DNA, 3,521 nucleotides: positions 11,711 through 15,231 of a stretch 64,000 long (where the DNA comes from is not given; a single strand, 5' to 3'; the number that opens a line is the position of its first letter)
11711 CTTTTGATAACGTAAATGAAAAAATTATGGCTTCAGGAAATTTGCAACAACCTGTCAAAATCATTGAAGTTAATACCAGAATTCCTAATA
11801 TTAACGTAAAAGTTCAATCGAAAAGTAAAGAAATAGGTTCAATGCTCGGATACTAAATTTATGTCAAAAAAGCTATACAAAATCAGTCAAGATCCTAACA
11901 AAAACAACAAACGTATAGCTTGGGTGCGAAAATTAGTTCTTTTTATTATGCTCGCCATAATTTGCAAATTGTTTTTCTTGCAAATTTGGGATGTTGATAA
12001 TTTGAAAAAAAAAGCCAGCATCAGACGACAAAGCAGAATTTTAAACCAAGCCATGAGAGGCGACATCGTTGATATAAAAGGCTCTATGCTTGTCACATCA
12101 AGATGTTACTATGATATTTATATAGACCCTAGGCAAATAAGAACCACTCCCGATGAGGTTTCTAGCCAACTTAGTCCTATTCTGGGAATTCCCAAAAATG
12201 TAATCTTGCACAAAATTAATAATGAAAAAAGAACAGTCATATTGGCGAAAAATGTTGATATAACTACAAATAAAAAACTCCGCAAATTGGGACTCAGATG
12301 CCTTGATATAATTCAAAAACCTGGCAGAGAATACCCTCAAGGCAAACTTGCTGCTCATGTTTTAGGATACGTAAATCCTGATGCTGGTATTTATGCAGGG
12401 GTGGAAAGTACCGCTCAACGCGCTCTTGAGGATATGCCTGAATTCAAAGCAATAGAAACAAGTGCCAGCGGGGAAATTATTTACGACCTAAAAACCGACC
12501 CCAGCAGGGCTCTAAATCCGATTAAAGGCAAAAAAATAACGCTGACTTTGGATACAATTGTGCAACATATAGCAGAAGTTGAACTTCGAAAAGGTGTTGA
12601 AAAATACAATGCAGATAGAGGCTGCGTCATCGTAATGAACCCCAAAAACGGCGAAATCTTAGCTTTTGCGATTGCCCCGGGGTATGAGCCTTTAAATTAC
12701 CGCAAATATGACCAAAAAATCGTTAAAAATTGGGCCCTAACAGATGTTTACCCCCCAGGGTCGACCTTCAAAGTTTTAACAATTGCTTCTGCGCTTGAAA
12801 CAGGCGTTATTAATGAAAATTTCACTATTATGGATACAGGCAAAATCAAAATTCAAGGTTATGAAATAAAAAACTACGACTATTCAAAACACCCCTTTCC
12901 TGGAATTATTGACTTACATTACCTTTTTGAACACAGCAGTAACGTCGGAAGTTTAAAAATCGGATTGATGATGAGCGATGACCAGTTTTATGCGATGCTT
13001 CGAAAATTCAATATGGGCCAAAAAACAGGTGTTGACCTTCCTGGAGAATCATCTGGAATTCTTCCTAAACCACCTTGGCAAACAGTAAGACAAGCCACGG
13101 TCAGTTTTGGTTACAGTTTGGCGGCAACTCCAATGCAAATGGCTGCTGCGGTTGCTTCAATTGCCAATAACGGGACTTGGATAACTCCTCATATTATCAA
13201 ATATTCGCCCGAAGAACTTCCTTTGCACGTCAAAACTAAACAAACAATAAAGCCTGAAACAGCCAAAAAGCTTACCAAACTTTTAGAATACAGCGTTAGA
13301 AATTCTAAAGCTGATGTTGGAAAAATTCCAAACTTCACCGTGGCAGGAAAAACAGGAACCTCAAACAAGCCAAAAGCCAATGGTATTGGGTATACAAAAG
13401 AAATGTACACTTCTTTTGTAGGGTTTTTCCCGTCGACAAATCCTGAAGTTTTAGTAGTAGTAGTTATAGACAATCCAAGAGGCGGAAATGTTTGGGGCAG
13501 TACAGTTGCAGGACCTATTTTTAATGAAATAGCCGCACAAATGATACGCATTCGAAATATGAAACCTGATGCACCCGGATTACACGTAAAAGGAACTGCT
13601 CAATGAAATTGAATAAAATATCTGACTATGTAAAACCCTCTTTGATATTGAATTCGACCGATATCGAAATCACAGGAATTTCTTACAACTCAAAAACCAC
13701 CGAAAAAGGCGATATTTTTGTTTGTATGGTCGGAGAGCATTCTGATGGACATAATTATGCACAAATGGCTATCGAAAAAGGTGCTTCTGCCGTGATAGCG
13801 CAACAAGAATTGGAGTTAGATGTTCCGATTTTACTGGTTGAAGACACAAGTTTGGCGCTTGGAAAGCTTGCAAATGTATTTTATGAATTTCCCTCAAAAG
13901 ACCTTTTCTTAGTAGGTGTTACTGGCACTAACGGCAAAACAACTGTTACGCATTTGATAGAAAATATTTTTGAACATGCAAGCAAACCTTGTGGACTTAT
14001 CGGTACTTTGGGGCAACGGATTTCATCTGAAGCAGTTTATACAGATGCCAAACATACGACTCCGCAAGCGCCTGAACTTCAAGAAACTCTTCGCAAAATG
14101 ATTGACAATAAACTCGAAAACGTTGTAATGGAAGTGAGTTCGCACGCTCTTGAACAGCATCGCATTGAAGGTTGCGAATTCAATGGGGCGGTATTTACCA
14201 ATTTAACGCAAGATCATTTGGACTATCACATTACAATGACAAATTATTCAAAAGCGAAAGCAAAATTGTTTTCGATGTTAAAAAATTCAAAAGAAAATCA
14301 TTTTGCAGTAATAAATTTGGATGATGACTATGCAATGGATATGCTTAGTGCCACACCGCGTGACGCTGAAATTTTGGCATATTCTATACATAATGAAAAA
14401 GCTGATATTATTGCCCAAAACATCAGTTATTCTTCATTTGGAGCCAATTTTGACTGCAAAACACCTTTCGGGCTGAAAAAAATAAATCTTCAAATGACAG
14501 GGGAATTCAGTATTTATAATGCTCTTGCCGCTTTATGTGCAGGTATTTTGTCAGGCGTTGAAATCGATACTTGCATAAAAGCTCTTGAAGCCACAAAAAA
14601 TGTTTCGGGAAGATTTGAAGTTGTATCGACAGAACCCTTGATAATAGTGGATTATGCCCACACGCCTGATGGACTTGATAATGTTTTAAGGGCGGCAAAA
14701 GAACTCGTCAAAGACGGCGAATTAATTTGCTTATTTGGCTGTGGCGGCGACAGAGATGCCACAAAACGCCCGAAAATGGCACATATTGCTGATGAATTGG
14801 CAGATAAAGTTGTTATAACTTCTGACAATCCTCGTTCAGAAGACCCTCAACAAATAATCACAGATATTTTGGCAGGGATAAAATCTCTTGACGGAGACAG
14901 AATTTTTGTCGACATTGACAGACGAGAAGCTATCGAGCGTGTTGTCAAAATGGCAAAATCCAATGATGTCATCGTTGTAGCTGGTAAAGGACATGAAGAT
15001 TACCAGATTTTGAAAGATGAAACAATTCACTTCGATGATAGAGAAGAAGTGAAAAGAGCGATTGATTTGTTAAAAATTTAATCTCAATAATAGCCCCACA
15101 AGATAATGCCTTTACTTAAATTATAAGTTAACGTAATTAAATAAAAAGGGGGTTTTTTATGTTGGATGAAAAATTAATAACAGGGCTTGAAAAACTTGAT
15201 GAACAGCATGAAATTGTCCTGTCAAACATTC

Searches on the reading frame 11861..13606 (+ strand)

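Call 54: search_protein_families(library=pfam, proteins=[window:11861-13606:+], max_evalue=0.00001)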
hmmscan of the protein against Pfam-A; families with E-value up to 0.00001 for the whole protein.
window:11861-13606:+ (581 aa): 2 families
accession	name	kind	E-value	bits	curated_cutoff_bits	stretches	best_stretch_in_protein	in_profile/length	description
PF00905.27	Transpeptidase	-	1.7e-76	257.8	22.1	1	254-558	1-298/299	Penicillin binding protein transpeptidase domain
PF03717.20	PBP_dimer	-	2.6e-15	57.8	24.4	1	63-174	3-126/180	Penicillin-binding Protein dimerisation domain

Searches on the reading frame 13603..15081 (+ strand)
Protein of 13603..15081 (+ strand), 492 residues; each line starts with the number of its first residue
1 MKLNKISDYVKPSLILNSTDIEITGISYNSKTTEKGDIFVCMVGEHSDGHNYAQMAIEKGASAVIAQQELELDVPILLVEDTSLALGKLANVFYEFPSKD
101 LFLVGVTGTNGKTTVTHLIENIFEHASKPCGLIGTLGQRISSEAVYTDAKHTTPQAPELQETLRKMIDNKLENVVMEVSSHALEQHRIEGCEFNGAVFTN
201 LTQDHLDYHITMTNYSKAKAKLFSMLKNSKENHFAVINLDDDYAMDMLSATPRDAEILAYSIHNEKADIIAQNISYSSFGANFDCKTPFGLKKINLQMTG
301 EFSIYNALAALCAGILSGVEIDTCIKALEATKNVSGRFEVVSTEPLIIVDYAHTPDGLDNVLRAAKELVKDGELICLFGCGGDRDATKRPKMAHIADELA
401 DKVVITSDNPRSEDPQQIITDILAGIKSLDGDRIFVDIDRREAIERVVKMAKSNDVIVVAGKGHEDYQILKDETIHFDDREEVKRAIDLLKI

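Call 54: search_protein_families(library=pfam, proteins=[window:13603-15081:+], max_evalue=0.00001)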
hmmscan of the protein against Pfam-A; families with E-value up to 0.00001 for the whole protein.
window:13603-15081:+ (492 aa): 3 families
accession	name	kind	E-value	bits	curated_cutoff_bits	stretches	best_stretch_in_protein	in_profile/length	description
PF08245.18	Mur_ligase_M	-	7.1e-59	199.6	24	1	106-313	1-199/200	Mur ligase middle domain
PF02875.26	Mur_ligase_C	-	1.9e-34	119.7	28.4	1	336-463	1-127/127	Mur ligase, glutamate ligase domain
PF01225.30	Mur_ligase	-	2.7e-08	34.5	21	1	22-94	1-95/95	Mur ligase family, catalytic domain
